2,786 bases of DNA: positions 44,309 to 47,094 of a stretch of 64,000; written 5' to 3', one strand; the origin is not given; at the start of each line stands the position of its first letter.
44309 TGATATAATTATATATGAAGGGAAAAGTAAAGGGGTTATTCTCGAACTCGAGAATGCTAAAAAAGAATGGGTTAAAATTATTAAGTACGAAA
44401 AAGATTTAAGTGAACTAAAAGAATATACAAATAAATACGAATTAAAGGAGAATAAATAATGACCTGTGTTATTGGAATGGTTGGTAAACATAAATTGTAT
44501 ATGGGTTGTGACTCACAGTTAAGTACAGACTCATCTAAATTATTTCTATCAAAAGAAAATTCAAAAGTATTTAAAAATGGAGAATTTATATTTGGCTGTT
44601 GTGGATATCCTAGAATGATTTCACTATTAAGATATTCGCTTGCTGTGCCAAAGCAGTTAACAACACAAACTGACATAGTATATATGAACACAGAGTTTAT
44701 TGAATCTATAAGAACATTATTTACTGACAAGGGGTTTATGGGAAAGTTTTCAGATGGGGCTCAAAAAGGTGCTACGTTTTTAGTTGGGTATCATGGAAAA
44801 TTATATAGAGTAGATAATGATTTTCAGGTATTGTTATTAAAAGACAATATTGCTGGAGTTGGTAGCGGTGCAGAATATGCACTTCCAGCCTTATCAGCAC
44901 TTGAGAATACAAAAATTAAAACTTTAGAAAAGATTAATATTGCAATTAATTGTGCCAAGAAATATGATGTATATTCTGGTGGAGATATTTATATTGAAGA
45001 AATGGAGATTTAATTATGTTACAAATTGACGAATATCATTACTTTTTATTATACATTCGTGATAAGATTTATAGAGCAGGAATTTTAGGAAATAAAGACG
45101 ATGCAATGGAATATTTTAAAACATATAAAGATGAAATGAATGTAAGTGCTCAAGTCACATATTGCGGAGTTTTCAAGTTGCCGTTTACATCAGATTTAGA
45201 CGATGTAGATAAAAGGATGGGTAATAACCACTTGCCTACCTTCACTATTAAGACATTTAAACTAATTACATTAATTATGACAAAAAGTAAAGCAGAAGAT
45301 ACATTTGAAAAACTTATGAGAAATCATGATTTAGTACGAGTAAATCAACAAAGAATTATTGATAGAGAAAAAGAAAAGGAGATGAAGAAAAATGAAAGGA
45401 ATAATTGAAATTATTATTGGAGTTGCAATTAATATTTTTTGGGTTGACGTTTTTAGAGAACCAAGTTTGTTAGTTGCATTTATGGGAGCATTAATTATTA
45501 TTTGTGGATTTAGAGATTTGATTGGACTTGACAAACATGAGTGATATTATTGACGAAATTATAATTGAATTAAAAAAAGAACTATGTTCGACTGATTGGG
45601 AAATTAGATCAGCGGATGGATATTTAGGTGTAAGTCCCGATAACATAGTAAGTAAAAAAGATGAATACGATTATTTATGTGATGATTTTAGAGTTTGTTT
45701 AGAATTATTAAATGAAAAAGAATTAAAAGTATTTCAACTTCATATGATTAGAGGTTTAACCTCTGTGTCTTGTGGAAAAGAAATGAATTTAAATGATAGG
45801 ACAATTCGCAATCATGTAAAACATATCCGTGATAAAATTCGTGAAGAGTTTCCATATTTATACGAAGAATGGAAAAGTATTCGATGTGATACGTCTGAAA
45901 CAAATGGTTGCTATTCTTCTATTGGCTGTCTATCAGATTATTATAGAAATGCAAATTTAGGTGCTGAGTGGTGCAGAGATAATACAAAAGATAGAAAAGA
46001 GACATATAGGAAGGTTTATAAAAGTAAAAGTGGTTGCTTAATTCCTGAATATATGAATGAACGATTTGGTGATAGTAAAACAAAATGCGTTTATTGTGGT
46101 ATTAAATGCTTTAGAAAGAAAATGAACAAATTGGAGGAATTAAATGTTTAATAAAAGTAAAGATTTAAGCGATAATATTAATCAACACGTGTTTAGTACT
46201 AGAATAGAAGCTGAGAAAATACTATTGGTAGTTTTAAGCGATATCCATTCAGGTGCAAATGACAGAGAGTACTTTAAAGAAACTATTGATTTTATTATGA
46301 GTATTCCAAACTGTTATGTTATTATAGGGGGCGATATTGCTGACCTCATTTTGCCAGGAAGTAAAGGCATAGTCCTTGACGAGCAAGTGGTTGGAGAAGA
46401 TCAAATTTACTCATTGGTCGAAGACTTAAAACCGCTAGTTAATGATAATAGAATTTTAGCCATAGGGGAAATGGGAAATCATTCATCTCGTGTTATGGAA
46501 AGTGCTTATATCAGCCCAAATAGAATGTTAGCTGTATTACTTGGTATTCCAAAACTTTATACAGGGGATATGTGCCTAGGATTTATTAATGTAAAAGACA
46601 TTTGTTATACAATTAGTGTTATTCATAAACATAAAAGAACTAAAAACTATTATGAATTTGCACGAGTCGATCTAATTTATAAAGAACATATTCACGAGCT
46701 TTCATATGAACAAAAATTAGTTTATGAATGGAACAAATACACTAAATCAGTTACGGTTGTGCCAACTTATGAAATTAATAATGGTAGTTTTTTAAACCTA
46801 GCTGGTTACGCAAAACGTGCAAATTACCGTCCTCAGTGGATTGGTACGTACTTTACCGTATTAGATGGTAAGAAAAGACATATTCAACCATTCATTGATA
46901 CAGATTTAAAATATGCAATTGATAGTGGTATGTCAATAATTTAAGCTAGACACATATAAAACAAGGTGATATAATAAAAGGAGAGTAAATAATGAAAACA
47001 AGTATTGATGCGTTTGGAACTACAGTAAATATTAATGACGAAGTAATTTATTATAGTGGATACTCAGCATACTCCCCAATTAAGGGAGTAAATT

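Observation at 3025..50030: Dispersed fixed-geometry 60-bp intergenic element in six copies: candidate phage-specific regulatory system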

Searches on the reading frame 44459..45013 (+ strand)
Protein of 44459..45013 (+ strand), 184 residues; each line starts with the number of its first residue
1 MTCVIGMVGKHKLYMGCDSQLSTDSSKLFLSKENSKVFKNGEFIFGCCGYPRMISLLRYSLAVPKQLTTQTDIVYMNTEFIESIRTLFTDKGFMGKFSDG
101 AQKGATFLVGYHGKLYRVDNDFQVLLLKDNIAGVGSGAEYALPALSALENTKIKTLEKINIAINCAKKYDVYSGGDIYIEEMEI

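Call 45: search_protein_families(library=ncbifam, proteins=[window:44459-45013:+], max_evalue=0.01)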
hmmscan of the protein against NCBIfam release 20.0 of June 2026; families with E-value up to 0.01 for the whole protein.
window:44459-45013:+ (184 aa): 3 families
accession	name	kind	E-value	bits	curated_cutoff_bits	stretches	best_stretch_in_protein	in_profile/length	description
NF003964.0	PRK05456.1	equivalog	2.4e-06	27.3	137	1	123-182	118-178/179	ATP-dependent protease subunit HslV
TIGR03692.1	ATP_dep_HslV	equivalog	2.9e-06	27.1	157.75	1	121-182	109-171/171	HslVU peptidase proteolytic subunit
TIGR03634.1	arc_protsome_B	equivalog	1.2e-05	25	224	1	2-180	2-178/185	archaeal proteasome endopeptidase complex subunit beta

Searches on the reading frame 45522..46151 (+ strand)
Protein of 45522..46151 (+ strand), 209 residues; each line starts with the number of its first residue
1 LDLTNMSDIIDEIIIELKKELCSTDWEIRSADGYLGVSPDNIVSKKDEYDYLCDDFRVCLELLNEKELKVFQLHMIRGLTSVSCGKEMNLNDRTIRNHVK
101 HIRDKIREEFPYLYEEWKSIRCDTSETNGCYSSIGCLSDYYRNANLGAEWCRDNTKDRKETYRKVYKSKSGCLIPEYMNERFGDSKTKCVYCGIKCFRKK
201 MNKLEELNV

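Call 10: search_protein_families(library=pfam, proteins=[window:45522-46151:+], max_evalue=0.01)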
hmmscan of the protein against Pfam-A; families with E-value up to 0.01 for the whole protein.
window:45522-46151:+ (209 aa): 4 families
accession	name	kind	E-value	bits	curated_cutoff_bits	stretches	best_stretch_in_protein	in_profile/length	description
PF08281.18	Sigma70_r4_2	-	4.9e-05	23.3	25.7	1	56-105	4-53/54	Sigma-70, region 4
PF00196.25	GerE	-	0.00027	20.9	23.5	1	63-106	3-45/57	Bacterial regulatory proteins, luxR family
PF04545.22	Sigma70_r4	-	0.0003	20.7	24.1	1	59-108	1-50/50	Sigma-70, region 4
PF07638.17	Sigma70_ECF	-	0.0096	16.3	21.1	0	58-109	131-182/185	ECF sigma factor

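Call 11: search_protein_families(library=phrogs, proteins=[window:45522-46151:+], max_evalue=0.001)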
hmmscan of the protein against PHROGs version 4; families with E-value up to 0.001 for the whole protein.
window:45522-46151:+ (209 aa): 3 families
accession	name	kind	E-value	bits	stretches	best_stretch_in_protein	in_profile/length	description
phrog_1740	-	transcription regulation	3.4e-07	30.2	1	43-110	149-216/567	RNA polymerase sigma factor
phrog_351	-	transcription regulation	7.7e-07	29.1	1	10-112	618-728/928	RNA polymerase sigma factor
phrog_1190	-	transcription regulation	2.2e-06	28.6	1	55-112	104-161/167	RNA polymerase sigma factor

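Call 13: search_dna_similar(query=window:45522-46151:+, collection=phages, mode=protein, max_rows=25, max_evalue=0.001)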
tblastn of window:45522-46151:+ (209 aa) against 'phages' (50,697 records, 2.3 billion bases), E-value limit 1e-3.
No match.

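Call 45: search_protein_families(library=ncbifam, proteins=[window:45537-46151:+], max_evalue=0.01)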
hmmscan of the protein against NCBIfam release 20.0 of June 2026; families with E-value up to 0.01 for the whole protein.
window:45537-46151:+ (204 aa): 6 families
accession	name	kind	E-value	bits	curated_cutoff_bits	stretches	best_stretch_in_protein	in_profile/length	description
TIGR02937.1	sigma70-ECF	superfamily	1e-07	31.7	42.9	1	49-104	109-164/165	sigma-70 family RNA polymerase sigma factor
NF041232.1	BagY_FevT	exception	0.00042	19.3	700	1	23-101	265-339/367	LuxR family transcriptional regulator BagY/FevT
NF005385.0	PRK06930.1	subfamily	0.00054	19.7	136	1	54-103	111-160/170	positive control sigma-like factor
NF052366.1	photon_PedR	equivalog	0.0021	18.2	120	1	58-102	3-46/74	photosynthetic electron transport-dependent transcriptional regulator PedR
TIGR02985.1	Sig70_bacteroi1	subfamily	0.004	17.4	126.4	1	54-104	111-161/162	RNA polymerase sigma-70 factor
NF058625.1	sigma_PG0214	equivalog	0.0087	15.8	130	0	49-106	105-162/170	GFO_1088 family ECF-type sigma factor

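Call 49: predict_structure(protein=window:45537-46151:+)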
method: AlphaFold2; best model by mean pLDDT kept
length: 204 residues; sequences in the alignment: 1
mean_pLDDT: 38.9   pTM: 0.32
mean pLDDT of the five models: 38.9, 38.8, 36.5, 36.2, 35.2
residues with pLDDT >= 90: 0; 70-90: 0; 50-70: 13; < 50: 191
segments of 3 or more residues with pLDDT < 50: 1-65, 71-94, 107-109, 111-204
pLDDT, mean of each block of 10 residues (from residue 1): 36 37 27 30 41 45 49 37 36 49 51 38 32 35 35 41 35 42 46 42 30
secondary structure, 60 per line:
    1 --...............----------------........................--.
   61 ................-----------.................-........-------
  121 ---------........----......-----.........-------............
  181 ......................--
elements in order: H3-17 H34-57 H60-76 H88-104 H106-113 H130-137 H142-147 H153-161 H169-202

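Call 72: find_homologous_proteins(query=window:45537-46151:+, max_evalue=0.001)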
Query window:45537-46151:+ (204 aa): 1 proteins with E <= 0.001 among 42 candidates. Only proteins of 112 to 357 residues were searched: fused or split forms outside these lengths cannot appear, so this answer is no evidence that the protein stands alone or is whole; find_related_loci, which searches DNA, has no such limit.
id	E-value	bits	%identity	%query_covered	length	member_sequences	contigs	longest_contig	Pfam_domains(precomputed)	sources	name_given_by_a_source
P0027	1.4e-121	422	92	98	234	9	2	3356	PF04545.23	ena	-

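Call 83: search_protein_representatives(protein=window:45522-46151:+)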
Query: 209 residues. Proteins with E-value up to 0.001 (for the whole library): 28; up to 1e-10: 2; up to 1e-30: 1. The best 28 are listed.
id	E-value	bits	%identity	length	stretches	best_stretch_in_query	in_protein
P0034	3.0e-65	236.2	61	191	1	10-202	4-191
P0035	7.8e-13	64.9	41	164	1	102-199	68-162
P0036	9.1e-10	54.9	29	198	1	27-202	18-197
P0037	1.8e-09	53.9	34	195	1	16-202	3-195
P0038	5.1e-08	49.2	29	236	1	37-198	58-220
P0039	6.3e-08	48.9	42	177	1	134-202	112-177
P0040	6.9e-08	48.7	28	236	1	35-198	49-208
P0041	1.1e-07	48.0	28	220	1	34-200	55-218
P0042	2.0e-07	47.2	28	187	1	12-193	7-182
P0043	4.5e-07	46.1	30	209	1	37-202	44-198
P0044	1.4e-06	44.5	30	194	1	19-200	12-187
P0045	1.6e-06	44.3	31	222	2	134-204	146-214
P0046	2.7e-06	43.5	25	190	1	60-199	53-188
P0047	4.3e-06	42.9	23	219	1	33-199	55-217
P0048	4.5e-06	42.8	30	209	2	135-200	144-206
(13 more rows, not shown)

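Call 85: search_protein_families(library=pfam, alignment_id=A3, max_evalue=0.01)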
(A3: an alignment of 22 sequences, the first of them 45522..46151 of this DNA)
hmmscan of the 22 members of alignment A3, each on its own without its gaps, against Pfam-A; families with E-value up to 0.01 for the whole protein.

A. member 1, window:45522-46151:+ (209 aa): 4 families
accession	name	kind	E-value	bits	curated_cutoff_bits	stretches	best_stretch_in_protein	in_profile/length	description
PF08281.18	Sigma70_r4_2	-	4.9e-05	23.3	25.7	1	56-105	4-53/54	Sigma-70, region 4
PF00196.25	GerE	-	0.00027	20.9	23.5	1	63-106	3-45/57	Bacterial regulatory proteins, luxR family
PF04545.22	Sigma70_r4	-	0.0003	20.7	24.1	1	59-108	1-50/50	Sigma-70, region 4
PF07638.17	Sigma70_ECF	-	0.0096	16.3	21.1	0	58-109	131-182/185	ECF sigma factor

B. families by the number of members that match (of 22 scanned): 25 families
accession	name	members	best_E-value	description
PF04545.22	Sigma70_r4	12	1.1e-08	Sigma-70, region 4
PF08281.18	Sigma70_r4_2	12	2.7e-07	Sigma-70, region 4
PF00196.25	GerE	7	2.8e-06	Bacterial regulatory proteins, luxR family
PF04297.20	UPF0122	7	2.2e-05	Putative helix-turn-helix protein, YlxM / p13 like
PF13384.12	HTH_23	3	1.8e-05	Homeodomain-like domain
PF13412.12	HTH_24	3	0.00029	Winged helix-turn-helix DNA-binding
PF07638.17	Sigma70_ECF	3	0.00086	ECF sigma factor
PF01381.28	HTH_3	2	0.00019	Helix-turn-helix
PF08279.18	HTH_11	2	0.00045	HTH domain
PF13404.12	HTH_AsnC-type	2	0.001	AsnC-type helix-turn-helix domain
PF16509.11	KORA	2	0.0017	TrfB plasmid transcriptional repressor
PF13545.12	HTH_Crp_2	1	0.00028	Crp-like helix-turn-helix domain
PF06056.18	Terminase_5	1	0.00032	Putative ATPase subunit of terminase (gpP-like)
PF25325.1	EF-hand_EFHB_C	1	0.00037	EFHB C-terminal EF-hand domain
PF09627.16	PrgU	1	0.0015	PrgU-like protein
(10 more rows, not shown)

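Call 87: find_encoding_contigs(protein=P0034, flank=10000, max_places=4)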
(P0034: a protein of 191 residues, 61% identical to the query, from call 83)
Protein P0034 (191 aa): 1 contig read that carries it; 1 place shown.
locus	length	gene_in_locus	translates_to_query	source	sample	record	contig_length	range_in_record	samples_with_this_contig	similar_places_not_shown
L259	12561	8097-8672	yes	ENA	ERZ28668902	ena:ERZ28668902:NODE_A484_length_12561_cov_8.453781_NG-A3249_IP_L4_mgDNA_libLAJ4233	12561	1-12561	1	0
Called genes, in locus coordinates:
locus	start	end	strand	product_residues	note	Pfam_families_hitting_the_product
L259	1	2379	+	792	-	?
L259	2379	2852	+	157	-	PF13353:Fer4_12 (weak)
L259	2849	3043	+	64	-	PF02943:FeThRed_B (weak)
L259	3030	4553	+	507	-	PF02511:Thy1, PF14890:Intein_splicing, PF02511:Thy1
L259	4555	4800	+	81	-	-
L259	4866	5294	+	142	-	PF00692:dUTPase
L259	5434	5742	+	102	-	-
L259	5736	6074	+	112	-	-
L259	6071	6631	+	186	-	-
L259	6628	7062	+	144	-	PF00015:MCPsignal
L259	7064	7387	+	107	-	-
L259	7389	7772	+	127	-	-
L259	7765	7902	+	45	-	-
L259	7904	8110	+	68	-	-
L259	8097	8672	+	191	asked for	PF08281:Sigma70_r4_2 (faint), PF04545:Sigma70_r4 (weak)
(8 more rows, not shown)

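Call 90: predict_structure(alignment_id=A3)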
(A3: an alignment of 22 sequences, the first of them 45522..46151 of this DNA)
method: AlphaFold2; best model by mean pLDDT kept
length: 209 residues; sequences in the alignment: 22
mean_pLDDT: 69.4   pTM: 0.42
mean pLDDT of the five models: 69.4, 67.9, 66.4, 63.9, 60.4
residues with pLDDT >= 90: 31; 70-90: 84; 50-70: 53; < 50: 41
segments of 3 or more residues with pLDDT < 50: 1-3, 23-29, 120-140, 202-209
pLDDT, mean of each block of 10 residues (from residue 1): 58 65 48 69 77 80 92 82 93 93 90 70 37 40 67 69 73 76 75 57 45
secondary structure, 60 per line:
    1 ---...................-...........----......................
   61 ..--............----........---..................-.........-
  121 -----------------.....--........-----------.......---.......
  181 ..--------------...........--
elements in order: H4-22 H24-34 H39-62 H65-76 H81-88 H92-109 H111-119 H138-142 E145-152 E164-170 H174-182 H197-207

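Call 93: fold_search(model_id=the predicted structure, library=pdb)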
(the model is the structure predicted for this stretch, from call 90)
No match with E <= 0.001 here; weaker rows may still be real.
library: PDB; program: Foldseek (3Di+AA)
matches with E <= 10: 500; with E <= 0.001: 0
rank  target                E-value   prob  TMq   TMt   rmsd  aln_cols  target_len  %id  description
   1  3hug_C                4.7e-02  1.00  0.27  0.66   4.8        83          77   14  Crystal structure of Mycobacterium tuberculosis anti-sigma factor RslA in complex with -35 promoter binding domain of  (released 2010-03-02)
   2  3hug_E                7.2e-02  1.00  0.27  0.70   4.7        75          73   15  Crystal structure of Mycobacterium tuberculosis anti-sigma factor RslA in complex with -35 promoter binding domain of  (released 2010-03-02)
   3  3hug_K                7.2e-02  1.00  0.26  0.72   4.4        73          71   15  Crystal structure of Mycobacterium tuberculosis anti-sigma factor RslA in complex with -35 promoter binding domain of  (released 2010-03-02)
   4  2h27_A                8.6e-02  1.00  0.28  0.76   1.9        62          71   19  Crystal Structure of Escherichia coli SigmaE Region 4 Bound to its-35 Element DNA (released 2006-08-22)
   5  3hug_A                9.2e-02  0.99  0.25  0.58   3.2        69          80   19  Crystal structure of Mycobacterium tuberculosis anti-sigma factor RslA in complex with -35 promoter binding domain of  (released 2010-03-02)
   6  3hug_G                9.2e-02  0.99  0.25  0.61   3.8        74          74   18  Crystal structure of Mycobacterium tuberculosis anti-sigma factor RslA in complex with -35 promoter binding domain of  (released 2010-03-02)
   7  7kug_D                9.8e-02  0.99  0.26  0.55   8.0        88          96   18  Fe-S cluster-bound transcription activator WhiB7 in complex with the SigmaAr4-RNAP Beta flap tip chimera (released 2021-06-30)
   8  8z6g_D                9.8e-02  1.00  0.26  0.32   3.5        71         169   18  the AlgU-MucAcyto complex structure in Pseudomonas aeruginosa (released 2024-05-08)
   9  8x6g_H                1.2e-01  1.00  0.27  0.24   2.5        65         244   22  Cryo-EM structure of Staphylococcus aureus sigB-dependent RNAP-promoter open complex (released 2024-06-05)
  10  3kln_B                1.2e-01  0.89  0.25  0.24  10.7       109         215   13  Vibrio cholerae VpsT (released 2010-02-09)
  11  5wuq_B                1.2e-01  1.00  0.28  0.37   9.4        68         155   22  Crystal structure of SigW in complex with its anti-sigma RsiW, a zinc binding form (released 2017-03-29)
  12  9n9q_C                1.2e-01  0.57  0.30  0.25  19.7       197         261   17  Cryo-EM structure of the RNA-guided transcription complex (released 2025-12-24)
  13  2h27_D                1.3e-01  1.00  0.27  0.77   1.8        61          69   20  Crystal Structure of Escherichia coli SigmaE Region 4 Bound to its-35 Element DNA (released 2006-08-22)
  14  3klo_B                1.4e-01  0.89  0.25  0.25  10.9       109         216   13  Vibrio cholerae VpsT bound to c-di-GMP (released 2010-02-09)
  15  4nqw_A                1.4e-01  1.00  0.27  0.38   6.8        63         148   21  Structure of Mycobacterium tuberculosis extracytoplasmic function sigma factor SigK in complex with the cytosolic doma (released 2014-01-22)
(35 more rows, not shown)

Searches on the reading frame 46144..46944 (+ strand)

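Call 10: search_protein_families(library=pfam, proteins=[window:46144-46944:+], max_evalue=0.01)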
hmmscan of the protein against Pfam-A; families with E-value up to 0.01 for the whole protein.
window:46144-46944:+ (266 aa): 1 family
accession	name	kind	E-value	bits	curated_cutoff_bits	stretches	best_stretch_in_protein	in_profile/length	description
PF00149.33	Metallophos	-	0.0033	18.3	21.5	0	28-197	3-91/191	Calcineurin-like phosphoesterase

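Call 11: search_protein_families(library=phrogs, proteins=[window:46144-46944:+], max_evalue=0.001)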
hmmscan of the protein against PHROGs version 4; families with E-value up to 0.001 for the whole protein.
window:46144-46944:+ (266 aa): 1 family
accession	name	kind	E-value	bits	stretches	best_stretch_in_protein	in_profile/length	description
phrog_7339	-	DNA, RNA and nucleotide metabolism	1.2e-13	52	1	17-243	20-252/263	DNA repair exonuclease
